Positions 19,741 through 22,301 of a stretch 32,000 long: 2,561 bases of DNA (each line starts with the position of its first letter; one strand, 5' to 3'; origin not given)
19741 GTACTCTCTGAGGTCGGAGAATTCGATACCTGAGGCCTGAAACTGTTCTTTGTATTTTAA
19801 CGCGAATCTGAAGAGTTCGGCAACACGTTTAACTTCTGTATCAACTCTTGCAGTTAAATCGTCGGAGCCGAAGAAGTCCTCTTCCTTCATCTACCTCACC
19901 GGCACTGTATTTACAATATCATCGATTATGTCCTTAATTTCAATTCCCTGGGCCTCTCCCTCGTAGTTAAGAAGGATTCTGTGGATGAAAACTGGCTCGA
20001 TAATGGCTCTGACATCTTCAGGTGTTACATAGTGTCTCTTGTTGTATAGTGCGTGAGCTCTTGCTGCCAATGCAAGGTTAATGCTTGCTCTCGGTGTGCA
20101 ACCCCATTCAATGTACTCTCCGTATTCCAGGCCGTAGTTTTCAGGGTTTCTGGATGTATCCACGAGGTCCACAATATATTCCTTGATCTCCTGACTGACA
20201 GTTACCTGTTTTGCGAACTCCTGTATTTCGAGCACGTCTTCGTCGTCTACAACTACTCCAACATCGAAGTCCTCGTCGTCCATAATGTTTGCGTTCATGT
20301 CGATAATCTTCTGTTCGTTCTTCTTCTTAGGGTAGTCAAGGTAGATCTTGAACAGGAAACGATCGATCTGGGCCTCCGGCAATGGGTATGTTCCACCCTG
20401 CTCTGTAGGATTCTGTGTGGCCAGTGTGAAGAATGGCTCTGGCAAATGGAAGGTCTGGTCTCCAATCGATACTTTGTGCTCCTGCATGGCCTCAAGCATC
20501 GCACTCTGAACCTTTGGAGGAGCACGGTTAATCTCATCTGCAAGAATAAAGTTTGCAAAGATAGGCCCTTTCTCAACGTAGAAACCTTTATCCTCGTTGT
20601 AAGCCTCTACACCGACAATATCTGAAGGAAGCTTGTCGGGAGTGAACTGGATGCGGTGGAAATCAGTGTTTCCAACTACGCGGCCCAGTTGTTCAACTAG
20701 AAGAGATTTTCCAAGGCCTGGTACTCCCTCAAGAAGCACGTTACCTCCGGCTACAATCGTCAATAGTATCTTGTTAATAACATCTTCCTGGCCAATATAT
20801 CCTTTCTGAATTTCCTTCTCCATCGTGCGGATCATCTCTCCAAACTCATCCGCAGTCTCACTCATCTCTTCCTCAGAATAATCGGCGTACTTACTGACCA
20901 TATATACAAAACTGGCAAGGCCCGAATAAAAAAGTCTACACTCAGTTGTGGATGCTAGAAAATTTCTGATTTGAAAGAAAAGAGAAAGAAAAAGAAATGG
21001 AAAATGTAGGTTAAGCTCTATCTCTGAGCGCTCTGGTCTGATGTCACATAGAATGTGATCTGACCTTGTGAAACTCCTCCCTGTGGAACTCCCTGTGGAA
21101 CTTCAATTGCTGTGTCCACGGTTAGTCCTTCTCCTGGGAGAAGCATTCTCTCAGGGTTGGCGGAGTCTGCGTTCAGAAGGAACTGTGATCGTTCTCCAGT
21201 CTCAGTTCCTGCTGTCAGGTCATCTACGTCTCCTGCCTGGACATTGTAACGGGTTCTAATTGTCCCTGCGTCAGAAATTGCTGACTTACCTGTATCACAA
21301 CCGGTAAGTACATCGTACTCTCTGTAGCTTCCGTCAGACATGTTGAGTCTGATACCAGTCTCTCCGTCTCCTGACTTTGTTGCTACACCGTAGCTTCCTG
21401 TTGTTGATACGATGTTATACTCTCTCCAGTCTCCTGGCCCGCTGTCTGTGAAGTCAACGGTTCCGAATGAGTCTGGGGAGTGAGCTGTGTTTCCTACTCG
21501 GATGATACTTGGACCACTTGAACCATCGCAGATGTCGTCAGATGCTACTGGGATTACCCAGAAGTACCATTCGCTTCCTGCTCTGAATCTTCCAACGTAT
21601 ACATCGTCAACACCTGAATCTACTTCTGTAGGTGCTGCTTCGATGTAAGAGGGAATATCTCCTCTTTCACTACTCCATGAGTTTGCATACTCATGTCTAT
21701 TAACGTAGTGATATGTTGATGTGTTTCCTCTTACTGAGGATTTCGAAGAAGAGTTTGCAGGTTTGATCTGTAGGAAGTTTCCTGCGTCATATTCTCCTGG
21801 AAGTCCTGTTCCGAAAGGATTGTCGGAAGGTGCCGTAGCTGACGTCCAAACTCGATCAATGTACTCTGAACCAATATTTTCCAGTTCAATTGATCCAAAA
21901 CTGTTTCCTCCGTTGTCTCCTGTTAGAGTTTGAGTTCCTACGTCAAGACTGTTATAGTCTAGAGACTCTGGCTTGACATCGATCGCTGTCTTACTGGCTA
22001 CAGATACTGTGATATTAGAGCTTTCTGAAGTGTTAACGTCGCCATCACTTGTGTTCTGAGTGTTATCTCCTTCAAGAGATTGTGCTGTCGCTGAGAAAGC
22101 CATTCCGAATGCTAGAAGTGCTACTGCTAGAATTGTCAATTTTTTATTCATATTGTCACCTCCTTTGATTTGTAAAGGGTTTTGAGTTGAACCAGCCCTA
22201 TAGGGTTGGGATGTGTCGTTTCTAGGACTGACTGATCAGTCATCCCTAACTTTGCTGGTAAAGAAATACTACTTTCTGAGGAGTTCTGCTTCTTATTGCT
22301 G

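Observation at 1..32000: AGGCCT (GGCC core) behaves like a highly iterated palindrome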

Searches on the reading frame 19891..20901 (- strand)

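Call 12: search_protein_families(library=pfam, proteins=[window:19891-20901:-])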
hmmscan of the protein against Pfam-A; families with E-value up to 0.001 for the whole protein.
window:19891-20901:- (336 aa): 6 families
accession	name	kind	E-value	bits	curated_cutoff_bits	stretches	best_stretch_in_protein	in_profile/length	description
PF07726.17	AAA_3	-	2e-56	189.9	27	1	55-184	2-131/131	ATPase family associated with various cellular activities (AAA)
PF17863.7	AAA_lid_2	-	1.1e-18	67.2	22.7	1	262-329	7-74/74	AAA lid domain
PF20030.5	bpMoxR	-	1.9e-13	50.4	27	1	24-203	3-181/205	MoxR domain in the MoxR-vWA-beta-propeller ternary systems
PF07728.20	AAA_5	-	1.1e-11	45.3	22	1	54-182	1-139/139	AAA domain (dynein-related subfamily)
PF00493.29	MCM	-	7.7e-05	22.3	23.3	0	52-147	57-153/224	MCM P-loop domain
PF00158.32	Sigma54_activat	-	0.00051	20.2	20.2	0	41-149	11-128/168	Sigma-54 interaction domain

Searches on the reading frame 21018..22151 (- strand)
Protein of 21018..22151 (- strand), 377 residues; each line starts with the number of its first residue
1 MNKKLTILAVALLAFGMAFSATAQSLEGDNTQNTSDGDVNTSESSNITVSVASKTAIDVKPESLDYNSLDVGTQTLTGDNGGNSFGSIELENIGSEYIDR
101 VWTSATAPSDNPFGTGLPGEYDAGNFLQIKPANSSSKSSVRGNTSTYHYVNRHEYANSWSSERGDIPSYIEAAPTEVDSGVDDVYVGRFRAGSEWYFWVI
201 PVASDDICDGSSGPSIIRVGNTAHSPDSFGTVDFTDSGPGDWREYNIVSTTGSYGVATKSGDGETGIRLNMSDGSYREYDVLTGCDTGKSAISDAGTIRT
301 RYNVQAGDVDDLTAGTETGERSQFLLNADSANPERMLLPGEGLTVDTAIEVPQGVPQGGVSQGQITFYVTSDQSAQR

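Call 12: search_protein_families(library=pfam, proteins=[window:21018-22151:-])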
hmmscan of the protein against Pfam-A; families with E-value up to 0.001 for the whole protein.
window:21018-22151:- (377 aa): 0 families

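Call 60: search_protein_families(library=ncbifam, max_evalue=0.01, proteins=[window:21018-22151:-])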
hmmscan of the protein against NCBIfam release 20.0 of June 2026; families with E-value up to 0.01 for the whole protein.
window:21018-22151:- (377 aa): 0 families

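Call 61: search_protein_families(library=pfam, max_evalue=0.01, proteins=[window:21018-22151:-])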
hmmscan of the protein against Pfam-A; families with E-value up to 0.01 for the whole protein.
window:21018-22151:- (377 aa): 0 families

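Call 65: find_homologous_proteins(query=window:21018-22151:-, max_evalue=0.00001)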
Query window:21018-22151:- (377 aa): 94 proteins with E <= 0.00001 among 4963 candidates.
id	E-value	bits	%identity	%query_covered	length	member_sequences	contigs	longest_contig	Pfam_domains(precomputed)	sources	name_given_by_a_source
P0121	8.2e-246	833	100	100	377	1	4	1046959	-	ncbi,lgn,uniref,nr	ncbi:hypothetical protein [Candidatus Nanohalovita haloferacivicina]|uniref:hypothetical protein n=1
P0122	5.1e-175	600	72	99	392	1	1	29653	-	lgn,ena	-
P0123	1.1e-151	523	67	99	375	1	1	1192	-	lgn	-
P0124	1.4e-147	510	63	99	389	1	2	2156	-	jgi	jgi:hypothetical protein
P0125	3.7e-146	505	65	99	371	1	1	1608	-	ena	-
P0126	3.5e-144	499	65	99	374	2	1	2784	-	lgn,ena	-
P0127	1.1e-142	494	63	99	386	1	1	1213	-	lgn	-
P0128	1.4e-140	487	63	100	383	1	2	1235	-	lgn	-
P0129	3.7e-129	449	58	99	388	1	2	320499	-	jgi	jgi:hypothetical protein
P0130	6.3e-126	438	58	99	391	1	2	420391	-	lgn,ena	-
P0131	1.3e-119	418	56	100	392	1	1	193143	-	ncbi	-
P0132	5.8e-117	409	55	100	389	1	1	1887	-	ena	-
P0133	1.2e-111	391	55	100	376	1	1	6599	-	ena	-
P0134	1.8e-109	384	55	99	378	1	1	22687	-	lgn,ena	-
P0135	5.0e-106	373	52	100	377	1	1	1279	-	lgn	-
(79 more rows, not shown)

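Call 66: find_encoding_contigs(protein=P0121, flank=10000, max_places=4)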
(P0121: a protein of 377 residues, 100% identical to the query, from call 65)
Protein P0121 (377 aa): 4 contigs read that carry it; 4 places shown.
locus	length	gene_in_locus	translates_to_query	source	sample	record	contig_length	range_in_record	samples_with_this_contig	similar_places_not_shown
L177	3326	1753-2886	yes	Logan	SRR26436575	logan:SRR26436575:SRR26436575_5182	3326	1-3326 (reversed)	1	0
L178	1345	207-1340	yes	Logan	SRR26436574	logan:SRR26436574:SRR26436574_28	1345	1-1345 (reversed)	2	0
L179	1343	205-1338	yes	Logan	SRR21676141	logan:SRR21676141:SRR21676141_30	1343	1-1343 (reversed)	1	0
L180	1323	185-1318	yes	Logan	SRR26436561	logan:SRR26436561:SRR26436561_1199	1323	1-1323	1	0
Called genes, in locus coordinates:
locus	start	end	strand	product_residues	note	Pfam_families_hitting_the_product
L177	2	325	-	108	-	?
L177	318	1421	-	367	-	-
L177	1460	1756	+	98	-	-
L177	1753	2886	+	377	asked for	-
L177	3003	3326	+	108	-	?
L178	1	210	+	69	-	?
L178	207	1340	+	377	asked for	-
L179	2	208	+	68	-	?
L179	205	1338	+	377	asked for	-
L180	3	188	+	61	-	?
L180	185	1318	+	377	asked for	-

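Call 67: find_encoding_contigs(protein=P0122, flank=10000, max_places=3)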
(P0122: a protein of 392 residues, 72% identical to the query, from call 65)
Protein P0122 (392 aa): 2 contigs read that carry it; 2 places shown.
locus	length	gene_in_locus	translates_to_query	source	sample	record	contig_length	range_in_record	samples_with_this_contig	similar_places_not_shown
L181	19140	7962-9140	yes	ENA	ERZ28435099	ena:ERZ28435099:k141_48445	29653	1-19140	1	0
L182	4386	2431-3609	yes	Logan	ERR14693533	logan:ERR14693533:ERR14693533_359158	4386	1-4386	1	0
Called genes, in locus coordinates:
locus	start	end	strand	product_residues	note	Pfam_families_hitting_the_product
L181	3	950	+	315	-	?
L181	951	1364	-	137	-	-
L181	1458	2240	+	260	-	PF00142:Fer4_NifH (faint), PF01656:CbiA, PF02374:ArsA_ATPase (weak), PF06564:CBP_BcsQ, PF09140:MipZ (weak), PF10609:ParA, PF13614:AAA_31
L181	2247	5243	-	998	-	PF01835:MG2 (faint)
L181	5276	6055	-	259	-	-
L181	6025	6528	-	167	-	-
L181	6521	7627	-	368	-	-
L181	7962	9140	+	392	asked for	-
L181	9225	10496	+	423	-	PF20030:bpMoxR, PF07726:AAA_3, PF07728:AAA_5, PF17863:AAA_lid_2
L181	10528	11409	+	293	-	PF01882:DUF58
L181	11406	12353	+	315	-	PF00092:VWA, PF13519:VWA_2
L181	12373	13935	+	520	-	-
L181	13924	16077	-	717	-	PF07705:CARDB (faint), PF10633:NPCBM_assoc (faint)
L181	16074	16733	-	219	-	-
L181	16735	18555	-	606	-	-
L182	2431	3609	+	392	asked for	-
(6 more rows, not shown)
